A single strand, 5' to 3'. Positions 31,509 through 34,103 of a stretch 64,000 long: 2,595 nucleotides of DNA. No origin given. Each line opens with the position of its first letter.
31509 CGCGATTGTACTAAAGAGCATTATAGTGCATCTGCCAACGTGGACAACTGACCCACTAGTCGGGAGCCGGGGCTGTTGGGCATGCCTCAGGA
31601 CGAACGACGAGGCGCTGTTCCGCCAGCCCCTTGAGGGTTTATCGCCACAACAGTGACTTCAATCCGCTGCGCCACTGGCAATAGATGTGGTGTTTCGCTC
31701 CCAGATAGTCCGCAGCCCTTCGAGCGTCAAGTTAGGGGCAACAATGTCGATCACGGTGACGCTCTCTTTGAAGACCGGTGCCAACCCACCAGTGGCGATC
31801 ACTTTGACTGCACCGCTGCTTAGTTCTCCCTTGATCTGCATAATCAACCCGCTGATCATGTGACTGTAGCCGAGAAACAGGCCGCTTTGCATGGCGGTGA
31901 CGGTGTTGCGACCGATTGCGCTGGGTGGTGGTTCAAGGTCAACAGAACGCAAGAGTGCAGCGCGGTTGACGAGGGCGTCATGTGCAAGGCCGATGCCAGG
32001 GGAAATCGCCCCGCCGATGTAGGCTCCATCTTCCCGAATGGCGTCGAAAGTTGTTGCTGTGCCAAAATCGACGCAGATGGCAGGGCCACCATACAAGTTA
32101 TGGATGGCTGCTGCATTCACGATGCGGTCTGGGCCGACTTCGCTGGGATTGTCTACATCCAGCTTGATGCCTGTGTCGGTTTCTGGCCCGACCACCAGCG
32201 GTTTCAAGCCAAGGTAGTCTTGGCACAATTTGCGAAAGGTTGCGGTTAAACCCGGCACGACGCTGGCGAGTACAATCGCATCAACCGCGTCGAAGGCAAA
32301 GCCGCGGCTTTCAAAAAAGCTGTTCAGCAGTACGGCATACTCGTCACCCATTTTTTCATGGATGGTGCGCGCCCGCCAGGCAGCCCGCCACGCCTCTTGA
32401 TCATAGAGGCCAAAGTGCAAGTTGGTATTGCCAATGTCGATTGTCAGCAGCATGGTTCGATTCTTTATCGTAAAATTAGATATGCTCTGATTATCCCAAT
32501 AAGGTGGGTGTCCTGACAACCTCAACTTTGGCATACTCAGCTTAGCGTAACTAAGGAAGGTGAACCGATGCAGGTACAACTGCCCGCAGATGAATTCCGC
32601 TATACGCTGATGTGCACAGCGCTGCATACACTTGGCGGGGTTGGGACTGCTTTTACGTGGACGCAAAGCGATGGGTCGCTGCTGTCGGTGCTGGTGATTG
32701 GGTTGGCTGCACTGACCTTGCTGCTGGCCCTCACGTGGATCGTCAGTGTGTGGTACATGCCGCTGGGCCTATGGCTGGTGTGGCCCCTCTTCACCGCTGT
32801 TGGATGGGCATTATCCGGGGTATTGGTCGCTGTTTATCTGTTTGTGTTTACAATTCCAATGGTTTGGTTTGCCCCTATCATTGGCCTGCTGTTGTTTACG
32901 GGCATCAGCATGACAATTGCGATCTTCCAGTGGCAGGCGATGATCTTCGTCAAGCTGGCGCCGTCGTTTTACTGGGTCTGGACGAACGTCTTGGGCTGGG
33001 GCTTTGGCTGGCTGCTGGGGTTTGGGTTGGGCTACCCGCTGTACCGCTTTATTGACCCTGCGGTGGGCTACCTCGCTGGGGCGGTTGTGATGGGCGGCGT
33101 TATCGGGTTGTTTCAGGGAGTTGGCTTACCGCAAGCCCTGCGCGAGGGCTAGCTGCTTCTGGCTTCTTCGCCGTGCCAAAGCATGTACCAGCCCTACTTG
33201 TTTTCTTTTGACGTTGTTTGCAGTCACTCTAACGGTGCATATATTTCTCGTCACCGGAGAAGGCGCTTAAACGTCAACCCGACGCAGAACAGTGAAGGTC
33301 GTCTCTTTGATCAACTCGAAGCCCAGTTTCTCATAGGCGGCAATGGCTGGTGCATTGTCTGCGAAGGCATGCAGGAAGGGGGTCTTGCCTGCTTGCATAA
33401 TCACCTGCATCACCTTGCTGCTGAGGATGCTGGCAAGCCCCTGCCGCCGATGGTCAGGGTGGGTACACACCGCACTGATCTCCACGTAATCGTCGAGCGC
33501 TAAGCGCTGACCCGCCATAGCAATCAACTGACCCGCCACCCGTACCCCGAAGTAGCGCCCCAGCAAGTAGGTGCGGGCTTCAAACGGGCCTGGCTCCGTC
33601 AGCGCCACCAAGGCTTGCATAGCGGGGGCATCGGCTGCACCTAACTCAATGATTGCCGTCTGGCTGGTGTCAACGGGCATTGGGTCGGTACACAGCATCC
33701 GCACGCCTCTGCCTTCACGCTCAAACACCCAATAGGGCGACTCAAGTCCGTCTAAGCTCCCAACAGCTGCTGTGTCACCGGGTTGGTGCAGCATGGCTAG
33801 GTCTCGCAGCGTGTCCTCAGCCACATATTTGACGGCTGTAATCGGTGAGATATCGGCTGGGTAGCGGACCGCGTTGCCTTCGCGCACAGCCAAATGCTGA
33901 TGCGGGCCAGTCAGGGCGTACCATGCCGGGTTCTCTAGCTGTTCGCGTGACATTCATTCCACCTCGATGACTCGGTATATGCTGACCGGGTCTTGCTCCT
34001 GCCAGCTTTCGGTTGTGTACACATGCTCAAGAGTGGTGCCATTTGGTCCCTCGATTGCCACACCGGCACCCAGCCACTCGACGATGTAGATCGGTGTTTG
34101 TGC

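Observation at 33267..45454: Five tandem, co-oriented paralogs of an ArnT/PMT-like GT-C membrane protein ending in a GNAT acetyltransferase (sixth copy at 12206..13765)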

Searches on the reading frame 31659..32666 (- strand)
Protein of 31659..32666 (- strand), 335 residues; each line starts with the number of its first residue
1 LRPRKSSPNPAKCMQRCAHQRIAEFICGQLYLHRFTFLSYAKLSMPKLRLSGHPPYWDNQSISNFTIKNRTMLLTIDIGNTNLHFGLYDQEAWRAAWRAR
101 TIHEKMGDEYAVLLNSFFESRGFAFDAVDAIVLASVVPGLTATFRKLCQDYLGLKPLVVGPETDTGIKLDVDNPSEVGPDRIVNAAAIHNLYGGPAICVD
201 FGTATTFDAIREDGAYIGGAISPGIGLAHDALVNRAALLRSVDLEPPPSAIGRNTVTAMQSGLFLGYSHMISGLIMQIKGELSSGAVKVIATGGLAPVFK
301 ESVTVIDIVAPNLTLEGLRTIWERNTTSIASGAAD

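Call 17: search_protein_families(library=pfam, proteins=[window:31659-32666:-], max_evalue=0.001)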
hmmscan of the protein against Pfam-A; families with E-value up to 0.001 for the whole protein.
window:31659-32666:- (335 aa): 1 family
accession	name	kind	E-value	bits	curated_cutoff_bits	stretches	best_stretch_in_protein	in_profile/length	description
PF03309.20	Pan_kinase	-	1.3e-67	228.1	24.7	1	73-275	1-203/205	Type III pantothenate kinase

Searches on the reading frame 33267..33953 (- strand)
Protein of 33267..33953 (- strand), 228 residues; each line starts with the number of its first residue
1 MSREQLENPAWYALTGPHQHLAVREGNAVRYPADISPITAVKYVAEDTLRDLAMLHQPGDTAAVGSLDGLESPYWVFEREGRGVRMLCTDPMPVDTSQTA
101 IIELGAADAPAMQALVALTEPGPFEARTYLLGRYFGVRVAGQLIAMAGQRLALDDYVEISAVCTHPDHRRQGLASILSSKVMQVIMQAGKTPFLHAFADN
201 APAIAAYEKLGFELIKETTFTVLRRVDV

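Call 3: search_protein_families(library=pfam, proteins=[window:33267-33953:-], max_evalue=1)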
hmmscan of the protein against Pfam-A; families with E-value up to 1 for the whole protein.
window:33267-33953:- (228 aa): 10 families
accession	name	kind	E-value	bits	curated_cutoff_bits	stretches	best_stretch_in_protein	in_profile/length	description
PF08445.16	FR47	-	2.3e-20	72.8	22.1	1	139-220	6-85/86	FR47-like protein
PF00583.31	Acetyltransf_1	-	4.2e-14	53.3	20.7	1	132-212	33-116/116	Acetyltransferase (GNAT) family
PF12746.13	GNAT_acetyltran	-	4.7e-10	40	26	1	140-219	165-241/243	GNAT acetyltransferase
PF13508.13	Acetyltransf_7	-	1.4e-09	38.6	27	1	134-213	5-83/84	Acetyltransferase (GNAT) domain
PF13673.13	Acetyltransf_10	-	4.6e-06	27.1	23.6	1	135-218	34-113/128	Acetyltransferase (GNAT) domain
PF13527.13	Acetyltransf_9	-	0.00016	22.1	25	1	159-214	75-126/127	Acetyltransferase (GNAT) domain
PF13302.13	Acetyltransf_3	-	0.0014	19.8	25.4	1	133-213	54-138/138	Acetyltransferase (GNAT) domain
PF23209.2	IDM1_C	-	0.038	14.5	33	1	140-189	41-90/140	Increased DNA methylation 1, C-terminal domain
PF14542.12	Acetyltransf_CG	-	0.14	12.7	30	1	143-190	11-58/80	GCN5-related N-acetyl-transferase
PF13523.12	Acetyltransf_8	-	0.14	12.2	27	1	160-220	83-145/145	Acetyltransferase (GNAT) domain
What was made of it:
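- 33267..33953 (-): Two-domain GNAT acetyltransferase (228 aa), predicted soluble and cytoplasmic. It is the last gene of the co-oriented run. Pfam FR47, Acetyltransf_1 and GNAT_acetyltran (call 3).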

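Call 4: search_protein_families(library=ncbifam, proteins=[window:33267-33953:-], max_evalue=1)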
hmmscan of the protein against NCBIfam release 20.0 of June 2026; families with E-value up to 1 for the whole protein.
window:33267-33953:- (228 aa): 14 families
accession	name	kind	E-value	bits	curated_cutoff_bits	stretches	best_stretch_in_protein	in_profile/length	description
TIGR01575.1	rimI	equivalog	5.1e-07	29.9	86.4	1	134-216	34-116/132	ribosomal protein S18-alanine N-acetyltransferase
NF049894.1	CG3035_N_ac_Glu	equivalog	7.6e-07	28.6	280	1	155-214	231-291/300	N-acetylglutamate synthase, CG3035 family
TIGR03448.1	mycothiol_MshD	equivalog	3e-05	23.5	163.1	2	158-216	230-289/294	mycothiol synthase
NF007025.1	PRK09491.1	equivalog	7e-05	22.8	173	1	137-214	44-121/145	ribosomal protein S18-alanine N-acetyltransferase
NF033083.0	AAC_3_I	equivalog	0.00058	20.1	200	1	163-212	84-134/145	AAC(3)-I family aminoglycoside N-acetyltransferase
NF000487.1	stat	exception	0.00065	19.3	420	1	136-214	83-163/189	streptothricin N-acetyltransferase STAT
NF007527.0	PRK10140.1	equivalog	0.00072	19.4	236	1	155-215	77-139/162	N-acetyltransferase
NF053587.1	SpmdActasePaiA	equivalog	0.0018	18.1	250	1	154-213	88-148/172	spermidine/spermine N(1)-acetyltransferase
TIGR03827.1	GNAT_ablB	equivalog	0.0018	17.8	205.1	1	133-210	159-238/266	putative beta-lysine N-acetyltransferase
TIGR03103.1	trio_acet_GNAT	equivalog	0.0082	14.7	569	1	161-224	160-222/547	N-acetylglutaminylglutamine synthetase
NF002959.0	PRK03624.1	equivalog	0.013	15.2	124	1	161-217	77-134/147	GNAT family acetyltransferase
NF040502.1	PPT_acetyltrans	equivalog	0.07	12.8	300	1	139-213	68-143/183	phosphinothricin N-acetyltransferase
NF005840.0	PRK07757.1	equivalog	0.076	12.9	154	1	134-219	44-125/153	N-acetyltransferase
NF007696.0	PRK10377.1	equivalog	0.11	12.3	165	1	21-54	50-83/121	PTS glucitol/sorbitol transporter subunit IIA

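Call 40: list_cluster_members(proteins=[P0001, P0006, P0011, P0013, window:33267-33953:-, window:12206-13765:+, window:26760-28097:-, window:9166-10659:+, window:40598-42997:-, window:28588-30030:+])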
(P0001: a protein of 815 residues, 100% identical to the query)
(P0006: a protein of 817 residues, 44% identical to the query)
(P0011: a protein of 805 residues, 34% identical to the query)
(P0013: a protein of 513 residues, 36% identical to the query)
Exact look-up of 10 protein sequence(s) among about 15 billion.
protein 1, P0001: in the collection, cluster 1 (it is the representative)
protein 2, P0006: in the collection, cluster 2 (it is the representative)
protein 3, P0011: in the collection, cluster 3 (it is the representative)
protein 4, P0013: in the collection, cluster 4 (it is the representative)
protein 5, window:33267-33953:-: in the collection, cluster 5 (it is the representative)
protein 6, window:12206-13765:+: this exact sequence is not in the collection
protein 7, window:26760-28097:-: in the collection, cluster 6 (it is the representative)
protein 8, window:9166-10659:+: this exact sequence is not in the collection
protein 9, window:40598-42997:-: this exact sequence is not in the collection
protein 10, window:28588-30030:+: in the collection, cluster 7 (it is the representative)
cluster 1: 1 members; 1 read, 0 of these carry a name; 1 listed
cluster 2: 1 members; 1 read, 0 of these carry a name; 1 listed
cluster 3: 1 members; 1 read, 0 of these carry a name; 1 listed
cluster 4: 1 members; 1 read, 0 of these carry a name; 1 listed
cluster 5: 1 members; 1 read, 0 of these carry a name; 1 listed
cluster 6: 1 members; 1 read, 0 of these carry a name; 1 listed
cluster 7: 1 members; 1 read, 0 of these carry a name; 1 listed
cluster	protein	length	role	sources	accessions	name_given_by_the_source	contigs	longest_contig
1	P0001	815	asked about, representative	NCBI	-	-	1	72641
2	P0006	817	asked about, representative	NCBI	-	-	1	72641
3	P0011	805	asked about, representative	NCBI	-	-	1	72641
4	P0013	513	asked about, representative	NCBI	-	-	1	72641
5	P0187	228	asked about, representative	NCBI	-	-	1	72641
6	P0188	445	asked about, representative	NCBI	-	-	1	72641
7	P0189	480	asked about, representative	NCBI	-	-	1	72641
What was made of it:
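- Tried and rejected: Cluster look-ups gave no names or accessions for any window protein (call 40).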

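Call 53: search_solved_structures(query=window:33267-33953:-, max_evalue=0.01)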
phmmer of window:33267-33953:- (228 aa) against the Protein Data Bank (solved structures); distinct sequences matched with E-value up to 0.01: 6.
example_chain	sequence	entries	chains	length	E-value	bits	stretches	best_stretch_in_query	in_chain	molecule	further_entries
3ec4_A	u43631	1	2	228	4.3e-34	121.1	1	5-224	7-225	Putative Acetyltransferase from the GNAT family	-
5isv_A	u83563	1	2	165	1.9e-06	30.7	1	103-213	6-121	Ribosomal-protein-alanine acetyltransferase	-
2cnm_A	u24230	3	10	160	4.3e-05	26.4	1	104-213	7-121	MODIFICATION OF 30S RIBOSOMAL SUBUNIT PROTEIN S18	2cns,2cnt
6ag5_A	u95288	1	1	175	0.0014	21.4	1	158-216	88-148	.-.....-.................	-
5c82_A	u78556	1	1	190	0.0024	20.6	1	56-215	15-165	Nourseothricin acetyltransferase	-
4ius_A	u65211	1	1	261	0.0085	18.8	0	106-213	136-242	GCN5-related N-acetyltransferase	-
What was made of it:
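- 33267..33953 (-): Closest structure is 3ec4, E 4e-34 (call 53).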
